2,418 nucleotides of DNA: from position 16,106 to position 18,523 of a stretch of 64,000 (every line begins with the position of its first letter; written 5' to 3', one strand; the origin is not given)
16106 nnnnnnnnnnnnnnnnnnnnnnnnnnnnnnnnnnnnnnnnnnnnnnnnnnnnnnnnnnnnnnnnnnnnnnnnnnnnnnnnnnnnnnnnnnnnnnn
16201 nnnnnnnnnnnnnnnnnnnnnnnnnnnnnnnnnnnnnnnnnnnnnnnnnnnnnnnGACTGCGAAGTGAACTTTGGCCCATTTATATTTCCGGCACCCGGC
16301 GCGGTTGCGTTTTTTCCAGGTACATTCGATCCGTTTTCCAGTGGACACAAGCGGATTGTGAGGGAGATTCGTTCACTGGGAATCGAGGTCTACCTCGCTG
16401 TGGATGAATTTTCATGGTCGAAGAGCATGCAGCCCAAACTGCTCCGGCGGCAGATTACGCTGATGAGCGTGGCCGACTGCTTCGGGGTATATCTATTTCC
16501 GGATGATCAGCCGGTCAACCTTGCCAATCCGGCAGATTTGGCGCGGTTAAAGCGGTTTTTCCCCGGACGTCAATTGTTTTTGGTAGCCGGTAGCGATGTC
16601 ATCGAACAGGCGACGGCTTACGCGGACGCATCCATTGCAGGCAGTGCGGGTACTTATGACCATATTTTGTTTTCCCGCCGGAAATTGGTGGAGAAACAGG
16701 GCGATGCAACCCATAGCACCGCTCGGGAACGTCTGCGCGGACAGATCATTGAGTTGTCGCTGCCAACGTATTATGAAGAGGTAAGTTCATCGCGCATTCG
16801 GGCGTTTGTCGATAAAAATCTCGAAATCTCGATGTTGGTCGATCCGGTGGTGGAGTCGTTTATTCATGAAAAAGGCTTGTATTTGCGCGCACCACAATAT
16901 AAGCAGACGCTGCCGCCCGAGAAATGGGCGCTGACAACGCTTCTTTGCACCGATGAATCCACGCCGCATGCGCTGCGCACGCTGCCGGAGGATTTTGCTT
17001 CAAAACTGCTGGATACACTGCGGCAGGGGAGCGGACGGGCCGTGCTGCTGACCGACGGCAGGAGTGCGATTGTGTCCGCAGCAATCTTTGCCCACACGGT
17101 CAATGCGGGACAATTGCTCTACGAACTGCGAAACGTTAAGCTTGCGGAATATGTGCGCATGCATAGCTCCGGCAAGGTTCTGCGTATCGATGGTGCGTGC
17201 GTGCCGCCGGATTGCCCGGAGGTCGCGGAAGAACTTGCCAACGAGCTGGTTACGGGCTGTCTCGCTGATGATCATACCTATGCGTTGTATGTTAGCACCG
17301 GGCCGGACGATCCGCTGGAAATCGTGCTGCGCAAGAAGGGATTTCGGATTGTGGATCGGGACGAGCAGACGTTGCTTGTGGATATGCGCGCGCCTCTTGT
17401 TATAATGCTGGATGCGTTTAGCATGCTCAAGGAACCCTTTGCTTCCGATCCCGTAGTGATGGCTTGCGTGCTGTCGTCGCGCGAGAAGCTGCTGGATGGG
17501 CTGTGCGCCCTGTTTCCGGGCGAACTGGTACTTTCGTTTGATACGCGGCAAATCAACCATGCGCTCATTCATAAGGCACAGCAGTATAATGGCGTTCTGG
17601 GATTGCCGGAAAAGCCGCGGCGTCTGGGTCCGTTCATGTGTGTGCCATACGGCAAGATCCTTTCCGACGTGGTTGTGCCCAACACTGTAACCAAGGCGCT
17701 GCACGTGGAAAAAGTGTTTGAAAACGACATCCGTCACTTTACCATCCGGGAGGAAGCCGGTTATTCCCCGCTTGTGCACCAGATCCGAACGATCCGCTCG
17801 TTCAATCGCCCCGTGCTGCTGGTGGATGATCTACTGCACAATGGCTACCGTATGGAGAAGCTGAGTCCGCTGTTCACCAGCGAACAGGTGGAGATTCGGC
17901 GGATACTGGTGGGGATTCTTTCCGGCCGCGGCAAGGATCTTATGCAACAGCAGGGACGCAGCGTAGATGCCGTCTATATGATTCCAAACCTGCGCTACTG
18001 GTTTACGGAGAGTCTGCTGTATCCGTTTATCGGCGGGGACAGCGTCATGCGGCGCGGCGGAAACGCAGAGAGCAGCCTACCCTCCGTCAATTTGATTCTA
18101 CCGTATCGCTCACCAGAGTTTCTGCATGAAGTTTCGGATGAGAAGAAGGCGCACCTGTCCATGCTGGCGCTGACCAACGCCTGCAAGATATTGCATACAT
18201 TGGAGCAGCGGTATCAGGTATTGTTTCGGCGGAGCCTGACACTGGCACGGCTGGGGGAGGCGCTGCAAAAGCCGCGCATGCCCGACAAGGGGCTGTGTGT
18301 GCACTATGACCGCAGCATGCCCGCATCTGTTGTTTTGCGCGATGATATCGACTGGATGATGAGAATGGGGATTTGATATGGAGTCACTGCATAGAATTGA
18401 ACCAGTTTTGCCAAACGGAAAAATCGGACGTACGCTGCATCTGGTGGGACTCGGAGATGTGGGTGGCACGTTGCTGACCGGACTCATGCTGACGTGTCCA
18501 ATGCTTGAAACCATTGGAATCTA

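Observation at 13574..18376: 1,600-aa mosaic protein joining HD, HEAT-like, NadD/NMNAT-like, GNAT-like and PRT-like modules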

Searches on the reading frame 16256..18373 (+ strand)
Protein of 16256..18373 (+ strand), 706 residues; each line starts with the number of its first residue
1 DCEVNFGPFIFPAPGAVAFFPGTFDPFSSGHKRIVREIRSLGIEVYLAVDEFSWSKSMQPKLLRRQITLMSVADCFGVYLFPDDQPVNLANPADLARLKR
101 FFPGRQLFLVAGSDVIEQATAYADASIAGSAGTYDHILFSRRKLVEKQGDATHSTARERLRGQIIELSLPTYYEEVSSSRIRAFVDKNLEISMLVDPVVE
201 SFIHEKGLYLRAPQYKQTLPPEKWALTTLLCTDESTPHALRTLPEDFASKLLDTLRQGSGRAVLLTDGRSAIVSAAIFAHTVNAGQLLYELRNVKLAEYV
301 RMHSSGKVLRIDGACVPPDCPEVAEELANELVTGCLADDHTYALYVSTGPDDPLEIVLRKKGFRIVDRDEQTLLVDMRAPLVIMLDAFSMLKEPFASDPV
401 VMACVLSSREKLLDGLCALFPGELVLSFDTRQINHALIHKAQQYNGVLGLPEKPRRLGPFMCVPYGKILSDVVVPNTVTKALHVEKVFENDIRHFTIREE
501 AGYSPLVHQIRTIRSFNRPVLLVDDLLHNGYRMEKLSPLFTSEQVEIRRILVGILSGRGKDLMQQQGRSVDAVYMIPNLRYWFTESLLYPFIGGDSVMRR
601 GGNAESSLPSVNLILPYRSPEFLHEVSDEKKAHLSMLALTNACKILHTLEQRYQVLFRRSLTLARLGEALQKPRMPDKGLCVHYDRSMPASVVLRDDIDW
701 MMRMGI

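Call 22: predict_structure(alignment_id=A2)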
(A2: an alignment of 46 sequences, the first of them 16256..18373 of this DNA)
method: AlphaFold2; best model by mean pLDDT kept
length: 706 residues; sequences in the alignment: 46
mean_pLDDT: 87.8   pTM: 0.87
mean pLDDT of the five models: 87.8, 87.2, 86.5, 85.1, 83.9
residues with pLDDT >= 90: 416; 70-90: 219; 50-70: 67; < 50: 4
segments of 3 or more residues with pLDDT < 50: none
pLDDT, mean of each block of 10 residues (from residue 1): 59 88 81 91 93 68 85 90 90 94 95 85 87 93 57 74 89 65 61 69 66 62 85 94 97 96 89 95 93 93 93 93 93 95 94 93 91 96 95 91 97 96 96 93 92 83 89 87 89 86 89 93 94 91 96 97 95 96 94 85 65 88 92 96 98 92 88 85 89 96 83
secondary structure, 60 per line:
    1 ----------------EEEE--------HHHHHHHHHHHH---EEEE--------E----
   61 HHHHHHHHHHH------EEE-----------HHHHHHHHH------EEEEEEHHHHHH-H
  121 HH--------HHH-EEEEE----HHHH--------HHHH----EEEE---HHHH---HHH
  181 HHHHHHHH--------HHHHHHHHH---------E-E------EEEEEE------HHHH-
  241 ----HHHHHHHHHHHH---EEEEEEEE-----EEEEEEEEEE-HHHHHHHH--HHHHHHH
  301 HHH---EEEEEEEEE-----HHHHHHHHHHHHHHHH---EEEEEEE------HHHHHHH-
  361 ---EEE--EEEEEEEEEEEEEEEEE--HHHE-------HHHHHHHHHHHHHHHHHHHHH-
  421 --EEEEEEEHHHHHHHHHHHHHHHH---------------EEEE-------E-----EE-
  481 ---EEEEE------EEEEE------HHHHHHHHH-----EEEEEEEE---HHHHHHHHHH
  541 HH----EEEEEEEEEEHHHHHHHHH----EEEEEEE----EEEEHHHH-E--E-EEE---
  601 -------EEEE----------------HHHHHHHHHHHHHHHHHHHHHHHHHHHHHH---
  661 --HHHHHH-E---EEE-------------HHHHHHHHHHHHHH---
elements in order (helices of 4 or more, strands of 3 or more residues): E17-20 H29-40 E44-47 H61-71 E78-80 H92-100 E107-112 H113-118 E135-139 H144-147 H156-159 E164-167 H171-174 H178-188 H197-205 E224-229 H236-239 H245-256 E260-267 E273-282 H284-291 H294-303 E307-315 H321-336 E340-346 H353-359 E364-366 E369-385 H399-419 E423-429 H430-445 E461-464 E484-488 E495-499 H506-514 E520-527 H531-542 E547-556 H557-565 E570-576 E581-584 H585-588 E595-597 E608-611 H628-657 H663-668 E674-676 H690-703
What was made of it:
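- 18119..18373 (+): C-terminal helical tail (residues 1516-1600), conserved, with no family match. Helices in the AF2 model (call 22).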

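Call 23: search_solved_structures(query=A2, max_evalue=1)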
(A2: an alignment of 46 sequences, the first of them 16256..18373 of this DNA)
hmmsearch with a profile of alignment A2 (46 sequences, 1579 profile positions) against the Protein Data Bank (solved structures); distinct sequences matched with E-value up to 1: 33.
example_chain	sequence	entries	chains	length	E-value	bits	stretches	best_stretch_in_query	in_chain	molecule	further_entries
4f3r_A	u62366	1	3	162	0.00018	22.3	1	896-920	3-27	Phosphopantetheine adenylyltransferase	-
5jbn_A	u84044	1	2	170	0.00078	20.2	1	897-960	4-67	Phosphopantetheine adenylyltransferase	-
8vvy_C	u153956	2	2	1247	0.00095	19.9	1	685-840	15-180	Cullin-associated NEDD8-dissociated protein 2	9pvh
1b6t_A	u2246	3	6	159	0.0014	19.3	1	899-960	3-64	PROTEIN (PHOSPHOPANTETHEINE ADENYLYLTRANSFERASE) | PHOSPHOPANTETHEINE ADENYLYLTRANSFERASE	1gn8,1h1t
6cck_A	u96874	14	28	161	0.0015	19.3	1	899-960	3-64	Phosphopantetheine adenylyltransferase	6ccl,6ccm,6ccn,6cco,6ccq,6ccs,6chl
6b7a_A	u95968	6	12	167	0.0016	19.2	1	899-960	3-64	Phosphopantetheine adenylyltransferase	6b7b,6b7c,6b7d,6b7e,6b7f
1qjc_A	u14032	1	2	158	0.0019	19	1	900-960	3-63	PHOSPHOPANTETHEINE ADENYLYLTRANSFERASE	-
8i8i_A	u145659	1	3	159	0.0019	18.9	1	900-961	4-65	Phosphopantetheine adenylyltransferase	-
3l92_A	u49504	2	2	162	0.0022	18.7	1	900-946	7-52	Phosphopantetheine adenylyltransferase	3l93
1kku_A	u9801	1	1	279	0.0054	17.4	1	1049-1090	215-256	NICOTINAMIDE MONONUCLEOTIDE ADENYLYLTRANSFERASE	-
8zn2_A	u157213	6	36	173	0.013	16.2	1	898-948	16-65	Phosphopantetheine adenylyltransferase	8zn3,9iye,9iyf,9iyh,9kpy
9iyg_A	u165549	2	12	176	0.013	16.2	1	898-948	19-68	Phosphopantetheine adenylyltransferase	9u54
1kqn_A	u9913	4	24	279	0.021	15.5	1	1052-1090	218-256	NICOTINAMIDE MONONUCLEOTIDE ADENYLYL TRANSFERASE | Nicotinamide/nicotinic acid mononucleotide adenylyltransferase 1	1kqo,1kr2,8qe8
1gzu_A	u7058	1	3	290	0.023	15.4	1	1052-1090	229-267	NICOTINAMIDE MONONUCLEOTIDE ADENYLYL TRANSFERASE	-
3k9w_A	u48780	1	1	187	0.055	14.1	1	895-919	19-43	Phosphopantetheine adenylyltransferase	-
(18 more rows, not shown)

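Call 27: fold_search(model_id=the predicted structure, library=pdb)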
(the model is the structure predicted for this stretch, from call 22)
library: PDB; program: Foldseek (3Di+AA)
matches with E <= 10: 1600; with E <= 0.001: 111
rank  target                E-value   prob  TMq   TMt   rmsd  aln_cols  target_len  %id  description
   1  1kaq_E                2.0e-06  1.00  0.21  0.77   3.8       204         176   19  Structure of Bacillus subtilis Nicotinic Acid Mononucleotide Adenylyl Transferase (released 2002-07-12)
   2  3e27_D                2.8e-06  1.00  0.21  0.72   4.3       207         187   18  Nicotinic acid mononucleotide (NaMN) adenylyltransferase from Bacillus anthracis: product complex (released 2008-09-09)
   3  3mla_B                3.6e-06  1.00  0.20  0.66   4.5       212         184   17  BaNadD in complex with inhibitor 1_02 (released 2010-07-28)
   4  8aih                  4.5e-06  1.00  0.21  0.70   4.7       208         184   20  Crystal Structure of Enterococcus faecium Nicotinate Nucleotide Adenylyltransferase at 1.9 Angstroms Resolution (released 2023-08-16)
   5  6buv_B                4.7e-06  1.00  0.21  0.67   5.3       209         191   17  Structure of Mycobacterium tuberculosis NadD in complex with inhibitor [(1~{R},2~{R},5~{S})-5-methyl-2-propan-2-yl-cyc (released 2018-12-12)
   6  3e27_B                5.6e-06  1.00  0.21  0.70   4.5       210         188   18  Nicotinic acid mononucleotide (NaMN) adenylyltransferase from Bacillus anthracis: product complex (released 2008-09-09)
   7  1kaq_A                6.0e-06  1.00  0.22  0.75   3.5       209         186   20  Structure of Bacillus subtilis Nicotinic Acid Mononucleotide Adenylyl Transferase (released 2002-07-12)
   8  2qtr_A                6.0e-06  1.00  0.21  0.71   4.3       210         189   18  Crystal Structure of Nicotinate Mononucleotide Adenylyltransferase (released 2008-07-15)
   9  3e27_A                8.4e-06  1.00  0.21  0.69   4.6       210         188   18  Nicotinic acid mononucleotide (NaMN) adenylyltransferase from Bacillus anthracis: product complex (released 2008-09-09)
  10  3mlb_B                8.9e-06  1.00  0.21  0.68   4.6       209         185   17  BaNadD in complex with inhibitor 1_02_1 (released 2010-07-28)
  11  3dv2_A                1.4e-05  1.00  0.22  0.72   4.1       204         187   18  Crystal Structure of nicotinic acid mononucleotide adenylyltransferase from Bacillus anthracis (released 2008-11-04)
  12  4ybr_B                1.5e-05  1.00  0.22  0.70   4.5       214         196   18  Structure of Mycobacterium tuberculosis NadD in complex with NADP, P21212 (released 2016-02-03)
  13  3mla_A                1.5e-05  1.00  0.21  0.70   4.4       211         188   18  BaNadD in complex with inhibitor 1_02 (released 2010-07-28)
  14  9fyb_B                1.6e-05  1.00  0.21  0.70   4.2       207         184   20  Structural Insights into the NMN Complex of Nicotinate Nucleotide Adenylyltransferase from Enterococcus faecium via Co (released 2024-07-17)
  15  8aii                  1.8e-05  1.00  0.21  0.73   4.2       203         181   19  High Resolution Crystal Structure of Enterococcus faecium Nicotinate Nucleotide Adenylyltransferase Complexed with Adeni (released 2023-08-16)
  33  1kaq_F                7.3e-05  1.00  0.20  0.76   4.1       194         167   18  Structure of Bacillus subtilis Nicotinic Acid Mononucleotide Adenylyl Transferase (released 2002-07-12)
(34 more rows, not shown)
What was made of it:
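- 16286..16909 (+): NadD/NMNAT-like HIGH-type nucleotidyltransferase domain (about residues 905-1112). Motifs: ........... (915-925), DEFSWSK (944-950), VSSSRIR (1070-1076). Foldseek 1kaq E 2e-6, TM 0.77 (call 27).
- On NadD/NMNAT fold, HIGH-signature nucleotidyltransferase superfamily (PF01467): TM 0.77 to 1kaq (call 27).
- Checked: Foldseek's best hit is B. subtilis NadD, TM 0.77 normalised to the target (call 27).
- NadD is the best fold match (call 27).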

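Call 58: fold_search(model_id=the predicted structure, library=viral)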
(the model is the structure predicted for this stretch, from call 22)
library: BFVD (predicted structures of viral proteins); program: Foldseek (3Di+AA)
matches with E <= 10: 886; with E <= 0.001: 11
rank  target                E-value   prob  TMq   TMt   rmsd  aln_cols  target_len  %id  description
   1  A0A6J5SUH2            1.0e-04  0.98  0.16  0.24  23.0       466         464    8  Uncharacterized protein [uncultured Caudovirales phage]
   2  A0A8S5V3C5            2.0e-04  1.00  0.15  0.52   7.1       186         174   13  Acetyltransferase [Caudovirales sp. ctVfb8]
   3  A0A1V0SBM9            3.4e-04  1.00  0.15  0.73   3.5       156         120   12  Acetyltransferase GNAT domain protein [Catovirus CTV1]
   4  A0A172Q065            4.7e-04  1.00  0.15  0.53   9.3       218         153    6  Uncharacterized protein [Acinetobacter phage vB_AbaM_ME3]
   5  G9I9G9                5.3e-04  1.00  0.17  0.37   8.8       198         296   14  (no name in the UniProt tables at hand)
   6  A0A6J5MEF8            5.6e-04  1.00  0.14  0.43   7.2       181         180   13  Hpt Hypoxanthine-guanine phosphoribosyltransferase [uncultured Caudovirales phage]
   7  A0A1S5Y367            5.6e-04  1.00  0.16  0.13  25.9       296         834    9  Acyltransferase [uncultured archaeal virus]
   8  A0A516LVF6            7.1e-04  1.00  0.16  0.52   5.3       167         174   11  (no name in the UniProt tables at hand)
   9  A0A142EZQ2            7.1e-04  0.99  0.15  0.29  11.3       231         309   13  (no name in the UniProt tables at hand)
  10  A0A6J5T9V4            8.4e-04  1.00  0.14  0.42   6.8       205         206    9  Uncharacterized protein [uncultured Caudovirales phage]
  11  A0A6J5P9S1            9.9e-04  1.00  0.16  0.59   4.6       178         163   11  Uncharacterized protein [uncultured Caudovirales phage]
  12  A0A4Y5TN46            1.2e-03  1.00  0.15  0.55   5.5       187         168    8  (no name in the UniProt tables at hand)
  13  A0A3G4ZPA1            1.2e-03  1.00  0.19  0.57   8.3       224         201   16  Nicotinate (Nicotinamide) nucleotide adenylyltransferase [Terrestrivirus sp.]
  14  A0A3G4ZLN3            1.2e-03  1.00  0.17  0.57   3.9       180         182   10  N-acyltransferase [Terrestrivirus sp.]
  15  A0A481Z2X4            1.2e-03  1.00  0.14  0.49   8.3       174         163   11  Acetyltransferase (GNAT) family protein [Pithovirus LCPAC101]
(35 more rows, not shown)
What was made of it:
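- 16910..17578 (+): GNAT-fold domain (about residues 1113-1280) plus a conserved linker subdomain reaching residue 1335. Foldseek hits GCN5, agmatine N-acetyltransferase and viral GNATs (calls 27, 58).
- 17579..18118 (+): Type-I-PRT-like (HGPRT/APRT-like) domain (about residues 1336-1515). Motifs: CVPYG (1356-1360), TVTK, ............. (1414-1426), SGRG, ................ (1470-1489). Foldseek hits phage Hpt at E 5.6e-4 and UMP synthase at 1.7e-3 (call 58).
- On GNAT acyltransferases: Foldseek hits GCN5 (E 6e-5), agmatine N-acetyltransferase, and Catovirus GNAT with TM 0.73 (calls 27, 58).
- On Type I phosphoribosyltransferases (PF00156; PROSITE PS00103): Foldseek against the viral library hits Hpt at E 5.6e-4 (TM 0.43) and UMP synthase at E 1.7e-3 (call 58).
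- Tried and rejected: The viral library served as a workaround (call 58).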

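Call 78: search_protein_representatives(protein=window:16256-18373:+)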
Query: 706 residues. Proteins with E-value up to 0.001 (for the whole library): 546; up to 1e-10: 368; up to 1e-30: 205. The best 150 are listed.
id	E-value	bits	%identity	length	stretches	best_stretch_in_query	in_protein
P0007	4.1e-261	884.4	60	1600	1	3-704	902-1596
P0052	3.4e-213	726.0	53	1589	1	7-705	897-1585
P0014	6.1e-213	725.2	52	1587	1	1-705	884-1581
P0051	1.5e-209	714.0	51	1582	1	1-703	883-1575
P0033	1.9e-202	690.5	53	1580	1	1-705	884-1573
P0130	5.1e-202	689.1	51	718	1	3-704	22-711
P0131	5.2e-191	652.7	48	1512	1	4-704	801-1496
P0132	2.1e-190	650.7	49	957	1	4-703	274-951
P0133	9.9e-185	631.9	47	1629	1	1-704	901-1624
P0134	4.1e-182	623.3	48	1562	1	2-702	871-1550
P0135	3.9e-179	613.5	49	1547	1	3-706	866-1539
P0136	2.8e-173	594.1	43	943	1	16-704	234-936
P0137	2.2e-171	587.8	43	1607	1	4-704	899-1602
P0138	6.7e-170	582.9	42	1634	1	11-704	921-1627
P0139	3.5e-169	580.6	43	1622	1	16-699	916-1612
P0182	3.6e-135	468.2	36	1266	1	5-703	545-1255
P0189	3.0e-132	458.5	36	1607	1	1-703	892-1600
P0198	8.0e-119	414.1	36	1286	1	16-703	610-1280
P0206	8.8e-111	387.6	35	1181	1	16-705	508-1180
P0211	2.0e-109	383.0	40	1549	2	347-678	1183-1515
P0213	5.6e-107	375.0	41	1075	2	374-704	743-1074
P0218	7.1e-103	361.4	38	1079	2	374-704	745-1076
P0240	5.8e-83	295.6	35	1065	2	362-702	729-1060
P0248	8.5e-76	271.9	32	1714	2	7-234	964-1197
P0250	2.8e-75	270.2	34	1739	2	4-309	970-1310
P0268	7.5e-61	222.5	28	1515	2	280-704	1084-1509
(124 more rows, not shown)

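Call 80: find_encoding_contigs(protein=P0182, flank=6000, max_places=2)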
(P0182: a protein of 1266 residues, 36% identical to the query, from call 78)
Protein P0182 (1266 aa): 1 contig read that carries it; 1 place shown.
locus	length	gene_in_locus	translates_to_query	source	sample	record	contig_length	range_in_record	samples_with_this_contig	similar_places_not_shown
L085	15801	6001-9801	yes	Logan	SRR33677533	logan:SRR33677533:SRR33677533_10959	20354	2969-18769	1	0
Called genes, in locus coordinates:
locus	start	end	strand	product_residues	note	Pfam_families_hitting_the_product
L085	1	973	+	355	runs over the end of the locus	PF01321:Creatinase_N, PF00557:Peptidase_M24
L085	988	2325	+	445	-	PF00342:PGI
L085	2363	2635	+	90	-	PF06803:DUF1232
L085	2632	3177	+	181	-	PF00156:Pribosyltran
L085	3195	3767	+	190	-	PF06130:PTAC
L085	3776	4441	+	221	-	PF01791:DeoC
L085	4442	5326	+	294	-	PF00781:DAGK_cat, PF19279:YegS_C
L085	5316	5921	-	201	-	-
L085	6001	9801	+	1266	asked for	PF01467:CTP_transf_like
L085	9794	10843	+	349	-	PF00056:Ldh_1_N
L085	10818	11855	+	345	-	PF03358:FMN_red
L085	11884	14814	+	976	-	PF01869:BcrAD_BadFG, PF09989:DUF2229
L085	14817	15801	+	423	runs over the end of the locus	PF09989:DUF2229 (faint)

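Call 81: find_encoding_contigs(protein=P0248, flank=6000, max_places=2)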
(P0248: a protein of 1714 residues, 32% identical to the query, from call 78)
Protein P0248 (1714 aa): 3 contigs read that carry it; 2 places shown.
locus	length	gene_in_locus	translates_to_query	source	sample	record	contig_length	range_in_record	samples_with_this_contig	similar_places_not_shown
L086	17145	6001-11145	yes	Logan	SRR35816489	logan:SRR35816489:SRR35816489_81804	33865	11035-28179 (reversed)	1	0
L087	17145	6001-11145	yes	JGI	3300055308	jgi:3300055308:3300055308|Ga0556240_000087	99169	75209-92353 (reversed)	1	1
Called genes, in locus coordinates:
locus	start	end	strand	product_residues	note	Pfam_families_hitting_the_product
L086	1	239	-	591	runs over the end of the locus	-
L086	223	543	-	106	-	PF04977:DivIC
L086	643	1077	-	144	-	PF00011:HSP20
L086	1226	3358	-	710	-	PF05226:CHASE2, PF00211:Guanylate_cyc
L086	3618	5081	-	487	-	PF20695:UbiD_N, PF01977:UbiD, PF20696:UbiD_C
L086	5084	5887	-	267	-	PF00378:ECH_1, PF16113:ECH_2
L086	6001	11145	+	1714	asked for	PF01467:CTP_transf_like (faint)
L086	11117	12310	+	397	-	PF00056:Ldh_1_N (weak)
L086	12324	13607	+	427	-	PF01136:Peptidase_U32, PF16325:Peptidase_U32_C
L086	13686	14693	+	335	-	PF01368:DHH, PF02272:DHHA1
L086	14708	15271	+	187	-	PF08207:EFP_N, PF01132:EFP, PF09285:Elong-fact-P_C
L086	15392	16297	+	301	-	-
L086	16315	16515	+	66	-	PF01165:Ribosomal_S21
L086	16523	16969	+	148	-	PF09424:YqeY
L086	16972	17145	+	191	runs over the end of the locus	PF02674:Colicin_V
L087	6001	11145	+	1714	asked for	PF01467:CTP_transf_like (faint)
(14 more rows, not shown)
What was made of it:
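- Closest known: L-lactate/malate dehydrogenase family. Different: In one distant clade gene 3 is replaced by a U32-family protein (call 81).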

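Call 82: find_encoding_contigs(protein=P0250, flank=6000, max_places=1)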
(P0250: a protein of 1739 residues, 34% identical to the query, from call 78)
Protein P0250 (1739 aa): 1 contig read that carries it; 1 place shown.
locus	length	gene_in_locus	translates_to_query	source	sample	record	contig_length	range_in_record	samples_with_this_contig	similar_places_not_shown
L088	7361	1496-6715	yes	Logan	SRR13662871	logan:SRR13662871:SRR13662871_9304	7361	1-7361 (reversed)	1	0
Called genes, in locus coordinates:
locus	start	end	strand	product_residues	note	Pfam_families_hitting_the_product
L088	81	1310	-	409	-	PF16396:DUF5005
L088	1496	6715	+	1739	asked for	PF01467:CTP_transf_like (weak)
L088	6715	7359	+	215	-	?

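Call 83: find_encoding_contigs(protein=P0206, flank=6000, max_places=1)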
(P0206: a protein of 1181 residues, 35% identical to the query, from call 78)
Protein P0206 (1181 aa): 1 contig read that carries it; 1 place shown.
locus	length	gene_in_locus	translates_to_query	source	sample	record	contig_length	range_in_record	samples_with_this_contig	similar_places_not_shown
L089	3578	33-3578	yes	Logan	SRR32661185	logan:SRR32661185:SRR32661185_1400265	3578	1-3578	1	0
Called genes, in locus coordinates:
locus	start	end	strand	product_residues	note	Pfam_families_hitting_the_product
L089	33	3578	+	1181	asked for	PF01467:CTP_transf_like (weak)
